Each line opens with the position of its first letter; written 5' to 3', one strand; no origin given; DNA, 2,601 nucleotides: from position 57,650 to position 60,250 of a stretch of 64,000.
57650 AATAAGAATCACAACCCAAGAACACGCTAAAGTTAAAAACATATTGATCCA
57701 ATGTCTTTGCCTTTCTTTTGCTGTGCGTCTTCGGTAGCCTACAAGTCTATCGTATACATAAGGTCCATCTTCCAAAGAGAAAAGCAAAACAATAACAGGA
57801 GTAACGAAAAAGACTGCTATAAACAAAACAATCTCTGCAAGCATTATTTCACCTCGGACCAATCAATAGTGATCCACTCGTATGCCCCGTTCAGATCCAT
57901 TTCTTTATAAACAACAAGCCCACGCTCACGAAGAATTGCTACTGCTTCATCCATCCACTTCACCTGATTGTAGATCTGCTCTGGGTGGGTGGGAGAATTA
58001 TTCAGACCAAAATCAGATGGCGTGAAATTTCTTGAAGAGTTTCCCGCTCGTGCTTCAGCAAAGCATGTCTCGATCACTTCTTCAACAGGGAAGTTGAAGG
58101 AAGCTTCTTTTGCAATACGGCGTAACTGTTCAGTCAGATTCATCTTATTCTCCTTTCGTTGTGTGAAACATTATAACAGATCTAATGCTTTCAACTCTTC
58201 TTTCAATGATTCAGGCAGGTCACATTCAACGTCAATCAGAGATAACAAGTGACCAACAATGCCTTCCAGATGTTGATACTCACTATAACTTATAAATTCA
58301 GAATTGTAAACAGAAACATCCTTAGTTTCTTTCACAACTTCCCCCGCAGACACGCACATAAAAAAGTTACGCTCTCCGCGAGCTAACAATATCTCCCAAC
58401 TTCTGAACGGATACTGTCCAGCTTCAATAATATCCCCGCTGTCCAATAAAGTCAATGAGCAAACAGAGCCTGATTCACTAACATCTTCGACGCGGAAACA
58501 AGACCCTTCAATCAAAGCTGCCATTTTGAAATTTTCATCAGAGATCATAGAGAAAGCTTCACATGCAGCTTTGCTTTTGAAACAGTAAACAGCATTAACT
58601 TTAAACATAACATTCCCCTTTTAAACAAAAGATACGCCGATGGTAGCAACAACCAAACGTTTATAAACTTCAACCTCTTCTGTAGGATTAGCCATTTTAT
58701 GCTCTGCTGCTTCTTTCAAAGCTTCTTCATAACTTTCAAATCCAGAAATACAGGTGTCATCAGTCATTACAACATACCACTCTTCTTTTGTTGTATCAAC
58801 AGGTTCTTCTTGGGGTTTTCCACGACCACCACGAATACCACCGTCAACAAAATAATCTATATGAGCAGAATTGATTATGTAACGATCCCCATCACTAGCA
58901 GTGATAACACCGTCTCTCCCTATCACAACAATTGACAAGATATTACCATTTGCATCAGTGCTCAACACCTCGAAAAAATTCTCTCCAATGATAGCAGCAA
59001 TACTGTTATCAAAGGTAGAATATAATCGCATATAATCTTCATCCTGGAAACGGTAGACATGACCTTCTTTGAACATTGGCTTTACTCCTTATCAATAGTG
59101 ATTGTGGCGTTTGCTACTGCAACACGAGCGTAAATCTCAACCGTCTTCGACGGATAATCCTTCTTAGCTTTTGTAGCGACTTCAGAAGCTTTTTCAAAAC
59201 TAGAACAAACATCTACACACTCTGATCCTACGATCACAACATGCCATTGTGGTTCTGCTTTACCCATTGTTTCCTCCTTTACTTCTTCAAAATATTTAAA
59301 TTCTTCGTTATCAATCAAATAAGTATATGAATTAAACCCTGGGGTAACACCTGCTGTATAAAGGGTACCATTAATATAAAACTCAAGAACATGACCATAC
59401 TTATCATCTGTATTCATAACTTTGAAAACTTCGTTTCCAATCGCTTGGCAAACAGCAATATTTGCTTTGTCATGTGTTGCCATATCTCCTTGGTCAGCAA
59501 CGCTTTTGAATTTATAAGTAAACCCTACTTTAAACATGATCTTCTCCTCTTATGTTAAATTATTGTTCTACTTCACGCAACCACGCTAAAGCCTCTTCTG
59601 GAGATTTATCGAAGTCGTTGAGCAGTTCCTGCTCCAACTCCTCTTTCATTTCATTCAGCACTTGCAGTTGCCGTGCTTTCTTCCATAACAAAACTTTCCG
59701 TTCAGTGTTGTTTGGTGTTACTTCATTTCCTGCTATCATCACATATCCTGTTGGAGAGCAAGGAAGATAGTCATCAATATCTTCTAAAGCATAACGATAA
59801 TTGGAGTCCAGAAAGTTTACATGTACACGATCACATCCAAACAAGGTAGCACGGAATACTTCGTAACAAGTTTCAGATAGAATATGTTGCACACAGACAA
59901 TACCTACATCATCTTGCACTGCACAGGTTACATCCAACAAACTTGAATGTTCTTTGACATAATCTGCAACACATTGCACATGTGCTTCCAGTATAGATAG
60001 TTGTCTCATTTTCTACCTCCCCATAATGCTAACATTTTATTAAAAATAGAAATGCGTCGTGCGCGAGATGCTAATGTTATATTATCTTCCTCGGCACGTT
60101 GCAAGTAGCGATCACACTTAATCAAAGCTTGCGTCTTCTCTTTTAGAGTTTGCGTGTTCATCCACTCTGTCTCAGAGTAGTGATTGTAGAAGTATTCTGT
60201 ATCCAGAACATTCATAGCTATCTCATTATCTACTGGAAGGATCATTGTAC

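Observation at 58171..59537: Tandem triplet of paralogs (family B)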

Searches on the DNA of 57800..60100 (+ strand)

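Call 6: search_dna_similar(query=window:57800-60100:+, collection=phages, mode=near, max_rows=30)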
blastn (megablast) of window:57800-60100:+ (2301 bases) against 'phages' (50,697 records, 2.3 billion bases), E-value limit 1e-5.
Records with a match: 85; places in all: 86; records where one place covers at least 80% of the query: 21.
Best place of each record, by identity: >=99% 3; 95-99% 42; 90-95% 29; 80-90% 6; 60-80% 5.
By first word of the organism name: Escherichia 73; Phapecoctavirus 3; Klebsiella 2; Acinetobacter 1; Campylobacter 1; Shigella 1; Dompiswa 1; Enterobacteria 1; Justusliebigvirus 1; Pseudomonas 1.
By host as written in the record: Escherichia coli 24; - 8; Escherichia coli K-12 MG1655 8; Escherichia sp. 4; Escherichia coli EC3.18 3; Escherichia coli O177 3; Escherichia coli APEC BEN4358 2; Escherichia coli Mt1B1 2; and 24 more.
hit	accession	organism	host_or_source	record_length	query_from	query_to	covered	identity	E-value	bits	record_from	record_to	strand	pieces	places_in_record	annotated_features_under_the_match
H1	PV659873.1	Escherichia phage WPEC1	Escherichia coli EC3.18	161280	1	2301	100%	100.0%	0e+0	4250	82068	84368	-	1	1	hypothetical protein (x7)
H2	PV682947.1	Escherichia phage WPEC4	Escherichia coli EC3.18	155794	1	2301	100%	100.0%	0e+0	4250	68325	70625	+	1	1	hypothetical protein (x7)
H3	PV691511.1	Escherichia phage WPEC2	Escherichia coli EC3.18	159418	1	2301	100%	100.0%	0e+0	4250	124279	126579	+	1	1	hypothetical protein (x7)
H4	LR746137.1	Escherichia phage vB_EcoM_UP17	-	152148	43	2301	94%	96.9%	0e+0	3641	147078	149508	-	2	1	Hypothetical protein (x8)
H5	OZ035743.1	Phapecoctavirus DIJ07P1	-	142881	43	2301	95%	95.8%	0e+0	3538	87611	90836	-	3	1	record has no annotation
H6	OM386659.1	Escherichia phage vB_EcoM_ESCO37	Escherichia coli APEC BEN4358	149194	43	2272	93%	96.1%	0e+0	3523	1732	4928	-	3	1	hypothetical protein (x9)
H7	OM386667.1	Escherichia phage vB_EcoM_REC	Escherichia coli APEC BEN4358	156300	43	2272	93%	96.1%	0e+0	3523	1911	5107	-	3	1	hypothetical protein (x9)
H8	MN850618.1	Escherichia phage tuntematon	Escherichia coli K-12 MG1655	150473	43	2272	93%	96.3%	0e+0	3509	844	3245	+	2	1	hypothetical protein (x8)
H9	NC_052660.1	Escherichia phage tuntematon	Escherichia coli K-12 MG1655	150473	43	2272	93%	96.3%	0e+0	3509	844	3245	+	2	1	hypothetical protein (x8)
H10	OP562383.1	Acinetobacter phage vB_AbaM_ ABPW7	Acinetobacter sp.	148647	1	2272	85%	96.9%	0e+0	3265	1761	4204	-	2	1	hypothetical protein (x8)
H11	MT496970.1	Escherichia phage Mt1B1_P17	Escherichia coli Mt1B1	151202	1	2272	85%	96.9%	0e+0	3260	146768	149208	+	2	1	hypothetical protein (x8)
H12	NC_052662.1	Escherichia phage Mt1B1_P17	Escherichia coli Mt1B1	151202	1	2272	85%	96.9%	0e+0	3260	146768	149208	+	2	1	hypothetical protein (x8)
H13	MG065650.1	Campylobacter phage B15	Campylobacter jejuni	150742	43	2301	84%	97.0%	0e+0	3247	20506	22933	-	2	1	record has no annotation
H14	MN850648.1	Escherichia phage anhysbys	Escherichia coli K-12 MG1655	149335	43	2301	84%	96.4%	0e+0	3192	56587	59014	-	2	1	hypothetical protein (x8)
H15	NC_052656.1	Escherichia phage anhysbys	Escherichia coli K-12 MG1655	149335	43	2301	84%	96.4%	0e+0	3192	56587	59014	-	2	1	hypothetical protein (x8)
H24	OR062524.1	Escherichia phage vB_EcoM_3A1_SA_NWU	Escherichia coli O177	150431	43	2301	74%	95.5%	0e+0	2718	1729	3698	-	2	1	hypothetical protein (x7)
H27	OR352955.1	Escherichia phage AV125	Escherichia coli ESBL049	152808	43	2272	73%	94.9%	0e+0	2655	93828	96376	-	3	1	hypothetical protein (x7)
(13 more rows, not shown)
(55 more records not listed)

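Call 11: get_annotated_region(hit=H1, flank=6000)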
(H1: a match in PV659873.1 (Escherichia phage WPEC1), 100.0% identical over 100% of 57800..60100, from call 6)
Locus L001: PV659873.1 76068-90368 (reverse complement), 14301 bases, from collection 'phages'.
description: Escherichia phage WPEC1, complete genome.
organism: Escherichia phage WPEC1 (NCBI taxid 3425697)
taxonomy: Viruses
host: Escherichia coli EC3.18; source: hospital wastewater; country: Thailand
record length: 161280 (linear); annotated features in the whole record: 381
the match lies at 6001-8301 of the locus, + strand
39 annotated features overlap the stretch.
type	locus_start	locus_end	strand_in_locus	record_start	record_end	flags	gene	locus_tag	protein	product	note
CDS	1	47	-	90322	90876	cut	-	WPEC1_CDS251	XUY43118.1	hypothetical protein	-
CDS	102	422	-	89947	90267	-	-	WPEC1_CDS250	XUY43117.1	hypothetical protein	-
CDS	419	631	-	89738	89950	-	-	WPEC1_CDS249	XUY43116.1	hypothetical protein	-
CDS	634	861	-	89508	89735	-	-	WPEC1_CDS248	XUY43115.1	hypothetical protein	-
CDS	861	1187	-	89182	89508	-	-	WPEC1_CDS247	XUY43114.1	hypothetical protein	-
CDS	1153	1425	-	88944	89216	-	-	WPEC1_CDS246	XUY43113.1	hypothetical protein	-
CDS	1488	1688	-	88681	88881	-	-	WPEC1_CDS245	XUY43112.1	hypothetical protein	-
CDS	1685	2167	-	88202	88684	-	-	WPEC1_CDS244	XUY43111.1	hypothetical protein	-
CDS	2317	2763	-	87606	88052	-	-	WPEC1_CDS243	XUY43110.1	hypothetical protein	-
CDS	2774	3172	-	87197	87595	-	-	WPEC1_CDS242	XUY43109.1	hypothetical protein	-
CDS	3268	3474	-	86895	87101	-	-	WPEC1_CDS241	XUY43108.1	hypothetical protein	-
CDS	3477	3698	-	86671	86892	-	-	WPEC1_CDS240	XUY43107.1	hypothetical protein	-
CDS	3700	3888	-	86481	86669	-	-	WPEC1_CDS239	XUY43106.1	hypothetical protein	-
CDS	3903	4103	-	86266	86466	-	-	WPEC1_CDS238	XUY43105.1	hypothetical protein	-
CDS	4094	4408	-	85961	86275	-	-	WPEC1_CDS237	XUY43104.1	hypothetical protein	-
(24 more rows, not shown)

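Call 12: get_annotated_region(hit=H5, flank=2000)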
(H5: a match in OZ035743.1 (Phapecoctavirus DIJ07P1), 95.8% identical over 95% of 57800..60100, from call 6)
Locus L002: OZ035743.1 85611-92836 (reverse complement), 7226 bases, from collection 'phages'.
description: Phapecoctavirus DIJ07P1 genome assembly, chromosome: 1.
organism: Phapecoctavirus DIJ07P1 (NCBI taxid 3108136)
taxonomy: Viruses; Duplodnaviria; Heunggongvirae; Uroviricota; Caudoviricetes; Stephanstirmvirinae; Phapecoctavirus
host: -; source: -; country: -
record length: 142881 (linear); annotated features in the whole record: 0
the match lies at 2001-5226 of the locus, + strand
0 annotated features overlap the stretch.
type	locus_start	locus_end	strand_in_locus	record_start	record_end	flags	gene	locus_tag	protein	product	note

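Call 13: get_annotated_region(hit=H6, flank=2000)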
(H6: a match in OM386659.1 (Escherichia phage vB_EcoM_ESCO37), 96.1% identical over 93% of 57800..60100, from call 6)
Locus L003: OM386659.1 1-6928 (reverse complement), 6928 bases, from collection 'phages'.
description: Escherichia phage vB_EcoM_ESCO37, complete genome.
organism: Escherichia phage vB_EcoM_ESCO37 (NCBI taxid 2918868)
taxonomy: Viruses; Duplodnaviria; Heunggongvirae; Uroviricota; Caudoviricetes; Stephanstirmvirinae; Phapecoctavirus
host: Escherichia coli APEC BEN4358; source: horse dung; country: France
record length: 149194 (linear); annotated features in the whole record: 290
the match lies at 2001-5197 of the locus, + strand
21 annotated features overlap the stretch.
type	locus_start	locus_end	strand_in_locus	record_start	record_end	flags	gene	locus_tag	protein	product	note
CDS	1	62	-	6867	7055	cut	-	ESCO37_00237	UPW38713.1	hypothetical protein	-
CDS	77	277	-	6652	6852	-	-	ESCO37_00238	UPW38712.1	hypothetical protein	-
CDS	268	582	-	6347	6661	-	-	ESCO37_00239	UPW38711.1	hypothetical protein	-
CDS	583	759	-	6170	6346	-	-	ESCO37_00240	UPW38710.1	hypothetical protein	-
CDS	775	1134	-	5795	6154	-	-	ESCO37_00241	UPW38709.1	hypothetical protein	-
CDS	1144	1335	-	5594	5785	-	-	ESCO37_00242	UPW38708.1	hypothetical protein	-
CDS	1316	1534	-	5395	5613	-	-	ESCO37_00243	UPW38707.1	hypothetical protein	-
CDS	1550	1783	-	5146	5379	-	-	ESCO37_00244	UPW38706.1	hypothetical protein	-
CDS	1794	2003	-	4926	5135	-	-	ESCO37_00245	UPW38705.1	hypothetical protein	-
CDS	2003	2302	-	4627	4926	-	-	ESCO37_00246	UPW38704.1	hypothetical protein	-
CDS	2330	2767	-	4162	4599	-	-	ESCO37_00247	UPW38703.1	hypothetical protein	-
CDS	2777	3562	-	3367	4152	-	-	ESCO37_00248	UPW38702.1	hypothetical protein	-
CDS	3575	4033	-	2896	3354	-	-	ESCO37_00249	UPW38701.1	hypothetical protein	-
CDS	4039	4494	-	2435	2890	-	-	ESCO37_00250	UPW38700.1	hypothetical protein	-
CDS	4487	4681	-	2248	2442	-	-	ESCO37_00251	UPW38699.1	hypothetical protein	-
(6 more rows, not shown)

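Call 46: get_annotated_region(hit=H27, flank=1500)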
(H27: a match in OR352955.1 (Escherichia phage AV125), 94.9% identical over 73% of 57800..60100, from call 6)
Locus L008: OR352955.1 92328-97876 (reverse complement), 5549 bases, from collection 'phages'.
description: Escherichia phage AV125, complete genome.
organism: Escherichia phage AV125 (NCBI taxid 3077270)
taxonomy: Viruses; Duplodnaviria; Heunggongvirae; Uroviricota; Caudoviricetes; Stephanstirmvirinae; Phapecoctavirus
host: Escherichia coli ESBL049; source: pig waste; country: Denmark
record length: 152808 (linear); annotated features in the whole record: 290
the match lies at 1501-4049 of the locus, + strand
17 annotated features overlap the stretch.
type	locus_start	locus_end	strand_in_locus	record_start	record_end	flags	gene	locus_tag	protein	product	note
CDS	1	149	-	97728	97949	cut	-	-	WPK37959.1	hypothetical protein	-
CDS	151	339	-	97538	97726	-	-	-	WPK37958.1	hypothetical protein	-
CDS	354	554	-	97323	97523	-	-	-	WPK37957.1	hypothetical protein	-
CDS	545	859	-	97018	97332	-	-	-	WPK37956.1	hypothetical protein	-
CDS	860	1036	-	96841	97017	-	-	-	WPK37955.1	hypothetical protein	-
CDS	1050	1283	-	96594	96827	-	-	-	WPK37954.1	hypothetical protein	-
CDS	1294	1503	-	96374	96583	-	-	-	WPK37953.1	hypothetical protein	-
CDS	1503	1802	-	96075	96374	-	-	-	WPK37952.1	hypothetical protein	-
CDS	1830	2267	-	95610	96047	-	-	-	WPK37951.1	hypothetical protein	-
CDS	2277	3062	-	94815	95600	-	-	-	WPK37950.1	hypothetical protein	-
CDS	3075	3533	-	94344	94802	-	-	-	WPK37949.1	hypothetical protein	-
CDS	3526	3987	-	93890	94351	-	-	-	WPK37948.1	hypothetical protein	-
CDS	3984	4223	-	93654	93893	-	-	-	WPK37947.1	hypothetical protein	-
CDS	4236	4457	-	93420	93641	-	-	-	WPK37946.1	hypothetical protein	-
CDS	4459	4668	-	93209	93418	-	-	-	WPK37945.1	hypothetical protein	-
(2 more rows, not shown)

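Call 47: get_annotated_region(hit=H24, flank=1500)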
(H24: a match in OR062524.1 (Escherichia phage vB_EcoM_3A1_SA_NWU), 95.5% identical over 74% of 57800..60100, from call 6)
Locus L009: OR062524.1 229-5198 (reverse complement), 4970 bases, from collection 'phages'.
description: Escherichia phage vB_EcoM_3A1_SA_NWU, complete genome.
organism: Escherichia phage vB_EcoM_3A1_SA_NWU (NCBI taxid 3051102)
taxonomy: Viruses; Duplodnaviria; Heunggongvirae; Uroviricota; Caudoviricetes; Stephanstirmvirinae; Phapecoctavirus
host: Escherichia coli O177; source: cattle feces; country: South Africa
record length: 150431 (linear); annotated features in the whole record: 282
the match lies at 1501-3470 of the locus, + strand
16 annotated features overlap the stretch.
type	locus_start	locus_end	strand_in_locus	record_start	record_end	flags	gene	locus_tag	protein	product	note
CDS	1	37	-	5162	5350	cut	-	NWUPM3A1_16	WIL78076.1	hypothetical protein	-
CDS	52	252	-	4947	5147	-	-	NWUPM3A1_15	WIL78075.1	hypothetical protein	-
CDS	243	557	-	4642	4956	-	-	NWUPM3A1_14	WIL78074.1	hypothetical protein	-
CDS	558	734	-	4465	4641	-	-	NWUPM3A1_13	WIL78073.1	hypothetical protein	-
CDS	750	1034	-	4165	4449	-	-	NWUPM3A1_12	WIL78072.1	hypothetical protein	-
CDS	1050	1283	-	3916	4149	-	-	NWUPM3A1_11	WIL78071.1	hypothetical protein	-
CDS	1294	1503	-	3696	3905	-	-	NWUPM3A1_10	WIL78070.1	hypothetical protein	-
CDS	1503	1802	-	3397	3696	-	-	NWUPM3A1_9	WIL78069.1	hypothetical protein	-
CDS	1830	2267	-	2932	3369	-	-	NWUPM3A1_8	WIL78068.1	hypothetical protein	-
CDS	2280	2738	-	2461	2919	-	-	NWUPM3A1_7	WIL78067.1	hypothetical protein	-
CDS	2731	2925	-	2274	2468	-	-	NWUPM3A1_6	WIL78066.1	hypothetical protein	-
CDS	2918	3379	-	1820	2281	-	-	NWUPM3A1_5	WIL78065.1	hypothetical protein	-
CDS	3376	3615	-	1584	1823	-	-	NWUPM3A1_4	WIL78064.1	hypothetical protein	-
CDS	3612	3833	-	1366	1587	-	-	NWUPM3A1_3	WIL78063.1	hypothetical protein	-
CDS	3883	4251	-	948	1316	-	-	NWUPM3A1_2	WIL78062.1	hypothetical protein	-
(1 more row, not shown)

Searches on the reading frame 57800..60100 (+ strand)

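Call 25: search_protein_families(library=ncbifam, proteins=[L003:2780-3562:-], max_evalue=1)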
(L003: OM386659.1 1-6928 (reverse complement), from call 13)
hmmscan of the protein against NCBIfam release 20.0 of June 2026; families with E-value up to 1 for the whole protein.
L003:2780-3562:- (261 aa): 0 families

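Call 27: search_protein_families(library=padloc, proteins=[L003:2780-3562:-], max_evalue=1)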
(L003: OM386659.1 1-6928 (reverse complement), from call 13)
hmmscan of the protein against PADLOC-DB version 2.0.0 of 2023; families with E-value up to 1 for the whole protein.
L003:2780-3562:- (261 aa): 0 families

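Call 101: search_protein_families(library=phrogs, proteins=[L003:2780-3562:-], max_evalue=0.01)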
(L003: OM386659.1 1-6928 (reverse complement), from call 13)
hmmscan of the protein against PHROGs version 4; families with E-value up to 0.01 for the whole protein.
L003:2780-3562:- (261 aa): 12 families
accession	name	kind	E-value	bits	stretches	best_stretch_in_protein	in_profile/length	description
phrog_3710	-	unknown function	4.3e-42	145.3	3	98-201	2-97/193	-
phrog_622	-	unknown function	1e-12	49.5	2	101-208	4-100/132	unknown function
phrog_5347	-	unknown function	1.2e-12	49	2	1-54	2-56/165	-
phrog_5804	-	unknown function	2.1e-09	38.7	2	1-63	4-67/182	-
phrog_22975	-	unknown function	4.1e-07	31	1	1-67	1-67/145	-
phrog_13003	-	DNA, RNA and nucleotide metabolism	1.2e-06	29.4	1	1-50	1-50/239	goF mRNA metabolism modulator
phrog_2980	-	DNA, RNA and nucleotide metabolism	3.7e-06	28.4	0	107-189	3-67/72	goF mRNA metabolism modulator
phrog_20291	-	unknown function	1.3e-05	26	1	2-58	86-142/259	-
phrog_16115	-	unknown function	0.0031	18.9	0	1-54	4-57/90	-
phrog_24808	-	unknown function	0.0031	18.3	0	6-91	5-93/156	-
phrog_34479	-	unknown function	0.0033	18.3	0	189-234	43-88/133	-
phrog_8944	-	DNA, RNA and nucleotide metabolism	0.0074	16.6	0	2-58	19-75/376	goF mRNA metabolism modulator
